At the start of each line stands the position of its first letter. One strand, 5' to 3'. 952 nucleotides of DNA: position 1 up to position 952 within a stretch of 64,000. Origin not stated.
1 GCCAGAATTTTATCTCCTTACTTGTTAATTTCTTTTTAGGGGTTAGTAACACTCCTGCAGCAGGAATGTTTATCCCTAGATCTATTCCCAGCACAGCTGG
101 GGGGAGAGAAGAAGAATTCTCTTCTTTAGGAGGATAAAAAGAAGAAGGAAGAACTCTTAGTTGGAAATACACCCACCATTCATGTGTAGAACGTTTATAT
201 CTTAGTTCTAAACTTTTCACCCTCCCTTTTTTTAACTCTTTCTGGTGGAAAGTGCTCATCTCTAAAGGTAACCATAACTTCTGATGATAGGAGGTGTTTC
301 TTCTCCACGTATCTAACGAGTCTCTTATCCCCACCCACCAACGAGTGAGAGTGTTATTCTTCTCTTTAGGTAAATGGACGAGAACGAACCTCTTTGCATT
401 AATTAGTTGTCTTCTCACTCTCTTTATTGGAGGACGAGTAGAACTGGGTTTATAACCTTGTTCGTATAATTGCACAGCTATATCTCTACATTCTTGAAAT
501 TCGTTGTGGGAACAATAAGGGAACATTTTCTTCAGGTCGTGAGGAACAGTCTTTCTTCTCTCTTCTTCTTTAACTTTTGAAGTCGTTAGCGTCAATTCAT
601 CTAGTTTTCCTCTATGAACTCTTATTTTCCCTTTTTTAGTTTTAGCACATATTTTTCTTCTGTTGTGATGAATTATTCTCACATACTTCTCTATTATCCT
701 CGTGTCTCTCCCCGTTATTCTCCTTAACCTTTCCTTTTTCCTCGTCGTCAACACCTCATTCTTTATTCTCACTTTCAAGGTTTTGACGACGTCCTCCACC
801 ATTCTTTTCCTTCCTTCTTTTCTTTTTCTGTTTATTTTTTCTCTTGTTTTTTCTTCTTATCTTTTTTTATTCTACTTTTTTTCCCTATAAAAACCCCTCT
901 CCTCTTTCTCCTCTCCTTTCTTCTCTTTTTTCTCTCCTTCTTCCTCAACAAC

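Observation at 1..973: Partial TnpB gene missed by the ORF track, sitting in front of a decapitated surface-protein gene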

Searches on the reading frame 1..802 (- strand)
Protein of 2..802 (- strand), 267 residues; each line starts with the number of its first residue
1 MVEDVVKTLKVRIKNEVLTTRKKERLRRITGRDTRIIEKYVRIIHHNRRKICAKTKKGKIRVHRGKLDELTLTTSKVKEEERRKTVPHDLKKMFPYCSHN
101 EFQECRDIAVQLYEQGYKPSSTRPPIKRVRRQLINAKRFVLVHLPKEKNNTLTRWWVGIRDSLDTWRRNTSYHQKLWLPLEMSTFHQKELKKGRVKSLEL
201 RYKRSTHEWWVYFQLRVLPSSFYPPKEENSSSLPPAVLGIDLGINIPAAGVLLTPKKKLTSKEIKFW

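Call 4: search_protein_families(library=pfam, proteins=[window:1-802:-], max_evalue=10)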
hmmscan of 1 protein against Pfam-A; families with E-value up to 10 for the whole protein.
window:1-802:- (267 aa): 1 family
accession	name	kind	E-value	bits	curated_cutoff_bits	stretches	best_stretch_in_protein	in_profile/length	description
PF07873.16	YabP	-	0.024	14.9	27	1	29-63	5-39/64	YabP family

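Call 5: search_protein_families(library=ncbifam, proteins=[window:1-802:-], max_evalue=10)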
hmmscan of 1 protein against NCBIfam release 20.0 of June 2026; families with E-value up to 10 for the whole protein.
window:1-802:- (267 aa): 1 family
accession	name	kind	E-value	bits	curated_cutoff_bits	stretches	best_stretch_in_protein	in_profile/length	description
NF008948.0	PRK12295.1-1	equivalog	0.016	14.3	622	1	65-165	170-266/376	ATP phosphoribosyltransferase regulatory subunit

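Call 7: find_homologous_proteins(query=window:1-802:-)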
Query window:1-802:- (267 aa): 30 proteins with E <= 0.001 among 896 candidates.
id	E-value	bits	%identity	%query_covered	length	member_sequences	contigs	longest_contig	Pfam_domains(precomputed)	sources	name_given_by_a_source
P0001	3.3e-160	549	92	100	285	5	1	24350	-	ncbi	ncbi:MAG: hypothetical protein ACTSRR_09890, partial [Candidatus Heimdallarchaeaceae archaeon]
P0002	1.8e-149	514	86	99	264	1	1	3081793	-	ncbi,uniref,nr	ncbi:MAG: hypothetical protein K9W45_00690 [Candidatus Heimdallarchaeum aukensis]|uniref:Uncharacter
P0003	5.2e-147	506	89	100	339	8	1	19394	-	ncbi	ncbi:MAG: hypothetical protein ACTSSL_07320, partial [Candidatus Heimdallarchaeaceae archaeon]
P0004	8.1e-114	397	88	77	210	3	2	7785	-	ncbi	ncbi:MAG: hypothetical protein ACTSSL_10085, partial [Candidatus Heimdallarchaeaceae archaeon]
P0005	2.2e-111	389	86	74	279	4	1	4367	-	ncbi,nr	ncbi:MAG: hypothetical protein DRP00_03080 [Candidatus Aenigmatarchaeota archaeon]|nr:MAG: hypotheti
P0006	7.7e-103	361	75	79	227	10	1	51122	-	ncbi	ncbi:MAG: hypothetical protein ACTSQE_08710, partial [Candidatus Heimdallarchaeaceae archaeon]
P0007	8.0e-102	358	84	72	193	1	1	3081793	-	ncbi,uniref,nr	ncbi:MAG: hypothetical protein K9W45_06805 [Candidatus Heimdallarchaeum aukensis]|uniref:Transposase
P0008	1.2e-86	308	80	65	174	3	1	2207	-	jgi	-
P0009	1.1e-75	272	91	51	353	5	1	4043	PF07282.19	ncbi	ncbi:MAG: zinc ribbon domain-containing protein, partial [Candidatus Heimdallarchaeaceae archaeon]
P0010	5.9e-73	263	88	54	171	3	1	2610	-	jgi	-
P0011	8.1e-70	253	83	52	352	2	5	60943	PF07282.19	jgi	-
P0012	4.4e-69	251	50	97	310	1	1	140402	-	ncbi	-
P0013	8.1e-63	230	66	66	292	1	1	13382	-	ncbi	ncbi:MAG: hypothetical protein ACTSSL_06970, partial [Candidatus Heimdallarchaeaceae archaeon]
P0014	2.5e-52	196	45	97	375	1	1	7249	-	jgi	-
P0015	1.1e-50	190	52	70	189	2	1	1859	-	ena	-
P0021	3.7e-40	156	38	99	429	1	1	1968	PF07282.19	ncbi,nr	ncbi:MAG: transposase, partial [Candidatus Thorarchaeota archaeon]|nr:transposase [Candidatus Thorar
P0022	6.3e-38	149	36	97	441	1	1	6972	PF07282.19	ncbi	-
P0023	3.0e-37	146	37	98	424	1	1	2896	-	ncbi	-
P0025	3.4e-34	136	83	32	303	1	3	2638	PF07282.19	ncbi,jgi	ncbi:MAG: zinc ribbon domain-containing protein [Candidatus Heimdallarchaeaceae archaeon]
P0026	7.0e-34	135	38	89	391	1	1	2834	-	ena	-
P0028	1.5e-29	121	39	77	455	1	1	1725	PF07282.19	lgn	-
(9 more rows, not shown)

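Call 10: search_protein_families(library=pfam, proteins=[P0003, P0009, P0011, P0014, P0021, P0022, P0023, P0028, P0012, P0026], max_evalue=0.1)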
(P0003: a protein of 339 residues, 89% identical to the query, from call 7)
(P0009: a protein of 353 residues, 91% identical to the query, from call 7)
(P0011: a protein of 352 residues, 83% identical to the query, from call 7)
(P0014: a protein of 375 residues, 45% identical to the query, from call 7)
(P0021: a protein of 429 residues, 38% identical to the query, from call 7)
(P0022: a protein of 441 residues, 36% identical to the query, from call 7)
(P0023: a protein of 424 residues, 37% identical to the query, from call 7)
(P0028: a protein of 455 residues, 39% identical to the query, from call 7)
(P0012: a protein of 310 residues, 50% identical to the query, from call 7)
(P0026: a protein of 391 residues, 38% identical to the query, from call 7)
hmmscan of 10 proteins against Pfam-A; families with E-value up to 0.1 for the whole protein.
P0003 (339 aa): 0 families

P0009 (353 aa): 6 families
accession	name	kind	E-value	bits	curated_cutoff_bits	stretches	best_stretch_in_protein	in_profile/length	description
PF07282.18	Cas12f1-like_TNB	-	3.2e-10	40.4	26.3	1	264-310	19-60/60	Cas12f1-like, TNB domain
PF03107.22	C1_2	-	0.00096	19.9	26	1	262-302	5-45/48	C1 domain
PF00130.28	C1_1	-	0.031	14.6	26.5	1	273-302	11-40/53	Phorbol esters/diacylglycerol binding domain (C1 domain)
PF12647.12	RNHCP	-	0.045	14.2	24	1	274-304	4-37/90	RNHCP domain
PF01780.25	Ribosomal_L37ae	-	0.081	13.5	21.9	0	273-300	33-61/85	Ribosomal L37ae protein family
PF12773.13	DZR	-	0.093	13.3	27.3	0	273-302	12-36/45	Double zinc ribbon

P0011 (352 aa): 4 families
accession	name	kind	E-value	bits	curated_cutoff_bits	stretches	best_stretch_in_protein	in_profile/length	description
PF07282.18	Cas12f1-like_TNB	-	4.6e-09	36.8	26.3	1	265-312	18-60/60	Cas12f1-like, TNB domain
PF00130.28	C1_1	-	0.002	18.4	26.5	1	275-304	11-40/53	Phorbol esters/diacylglycerol binding domain (C1 domain)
PF03107.22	C1_2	-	0.0054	17.5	26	1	267-304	7-45/48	C1 domain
PF01780.25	Ribosomal_L37ae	-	0.071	13.6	21.9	0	277-302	35-61/85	Ribosomal L37ae protein family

P0014 (375 aa): 3 families
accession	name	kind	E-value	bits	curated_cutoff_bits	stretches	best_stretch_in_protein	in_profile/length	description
PF01385.25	OrfB_IS605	-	0.006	17.2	30.5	1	256-338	14-88/120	Probable transposase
PF12910.14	PHD_like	-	0.054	14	27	0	60-114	44-98/141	Antitoxin of toxin-antitoxin, RelE / RelB, TA system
PF08181.16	DegQ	-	0.059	13.9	22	0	299-317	13-34/46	DegQ (SacQ) family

P0021 (429 aa): 3 families
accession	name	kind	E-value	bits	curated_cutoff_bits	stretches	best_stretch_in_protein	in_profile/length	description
PF07282.18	Cas12f1-like_TNB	-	2.3e-11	44.1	26.3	1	364-429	1-58/60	Cas12f1-like, TNB domain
PF23943.1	PUS7L_N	-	0.00061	20.3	27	1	64-96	30-62/80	PUS7L N-terminal domain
PF01385.25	OrfB_IS605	-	0.0011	19.6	30.5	1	217-324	6-105/120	Probable transposase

P0022 (441 aa): 2 families
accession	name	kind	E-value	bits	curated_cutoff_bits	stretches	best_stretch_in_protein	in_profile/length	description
PF07282.18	Cas12f1-like_TNB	-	2.9e-13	50.2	26.3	1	364-431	1-60/60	Cas12f1-like, TNB domain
PF01385.25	OrfB_IS605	-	0.0064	17.1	30.5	1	227-325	16-106/120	Probable transposase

P0023 (424 aa): 0 families

P0028 (455 aa): 2 families
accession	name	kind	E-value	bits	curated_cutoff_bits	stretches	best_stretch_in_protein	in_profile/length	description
PF07282.18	Cas12f1-like_TNB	-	4.7e-13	49.5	26.3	1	332-400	1-60/60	Cas12f1-like, TNB domain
PF04678.18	MCU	-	0.053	14.1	30.8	0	205-278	5-77/177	Mitochondrial calcium uniporter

P0012 (310 aa): 0 families

P0026 (391 aa): 5 families
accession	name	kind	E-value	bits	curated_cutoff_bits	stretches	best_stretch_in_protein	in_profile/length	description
PF01385.25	OrfB_IS605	-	5.2e-05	23.9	30.5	1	216-312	15-103/120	Probable transposase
PF06071.19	YchF-GTPase_C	-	0.0037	17.8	27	1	370-390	64-84/84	Protein of unknown function (DUF933)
PF18652.6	Adhesin_P1_N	-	0.021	15.5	27.1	1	248-303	50-102/106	Adhesin P1 N-terminal domain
PF05531.17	NPV_P10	-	0.048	14.6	29.8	0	255-298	13-56/75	Nucleopolyhedrovirus P10 protein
PF02520.22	ANIS5_cation-bd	-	0.077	13.5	29.3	0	248-304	3-59/109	SXP/RAL-2 family protein Ani s 5-like, metal-binding domain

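Call 12: find_encoding_contigs(protein=P0002, flank=6000, max_places=4)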
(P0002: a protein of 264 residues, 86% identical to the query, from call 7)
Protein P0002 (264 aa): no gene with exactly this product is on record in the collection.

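Call 13: find_encoding_contigs(protein=P0011, flank=6000, max_places=6)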
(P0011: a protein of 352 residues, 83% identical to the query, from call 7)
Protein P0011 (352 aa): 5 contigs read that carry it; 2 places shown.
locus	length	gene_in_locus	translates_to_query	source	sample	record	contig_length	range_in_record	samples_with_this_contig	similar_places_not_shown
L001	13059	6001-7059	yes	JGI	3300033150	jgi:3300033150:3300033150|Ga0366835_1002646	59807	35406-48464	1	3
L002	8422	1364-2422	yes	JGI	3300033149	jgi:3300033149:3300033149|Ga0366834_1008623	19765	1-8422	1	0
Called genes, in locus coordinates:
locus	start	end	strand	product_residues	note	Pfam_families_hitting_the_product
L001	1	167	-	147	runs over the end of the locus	PF03684:UPF0179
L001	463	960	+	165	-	PF09183:DUF1947 (weak), PF01472:PUA, PF26292:PUA_elF2D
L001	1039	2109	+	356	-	PF00465:Fe-ADH, PF13685:Fe-ADH_2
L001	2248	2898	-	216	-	PF02518:HATPase_c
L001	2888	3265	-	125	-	-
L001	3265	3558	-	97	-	-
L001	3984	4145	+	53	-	PF01402:RHH_1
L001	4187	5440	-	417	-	PF03952:Enolase_N, PF00113:Enolase_C, PF13378:MR_MLE_C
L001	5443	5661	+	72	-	-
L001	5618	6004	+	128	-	-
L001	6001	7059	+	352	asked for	PF07282:Cas12f1-like_TNB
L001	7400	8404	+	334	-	PF00586:AIRS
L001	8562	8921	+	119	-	PF00203:Ribosomal_S19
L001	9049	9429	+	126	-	PF03551:PadR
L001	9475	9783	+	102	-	PF01283:Ribosomal_S26e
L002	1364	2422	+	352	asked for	PF07282:Cas12f1-like_TNB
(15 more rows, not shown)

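Call 97: search_protein_representatives(protein=window:2-802:-)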
Query: 267 residues. Proteins with E-value up to 0.001 (for the whole library): 68; up to 1e-10: 44; up to 1e-30: 8. The best 68 are listed.
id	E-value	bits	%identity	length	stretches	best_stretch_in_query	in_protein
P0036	1.4e-161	552.2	93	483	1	1-267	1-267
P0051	7.2e-68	245.0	53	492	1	6-267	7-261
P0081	6.3e-47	176.4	47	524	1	7-266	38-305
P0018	5.3e-44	166.8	46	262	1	18-253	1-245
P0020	2.3e-42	161.4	48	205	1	2-209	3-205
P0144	1.8e-36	142.1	39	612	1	6-254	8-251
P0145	1.4e-35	139.2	39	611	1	5-257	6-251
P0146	4.2e-35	137.6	38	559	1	6-258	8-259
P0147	5.3e-30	120.9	40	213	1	5-201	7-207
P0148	5.2e-28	114.4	44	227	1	7-183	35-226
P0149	6.5e-28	114.0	34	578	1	3-255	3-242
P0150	9.8e-27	110.2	37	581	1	4-256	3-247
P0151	2.1e-26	109.1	40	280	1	43-258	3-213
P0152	3.4e-26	108.4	74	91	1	189-266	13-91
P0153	5.3e-26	107.8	51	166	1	5-163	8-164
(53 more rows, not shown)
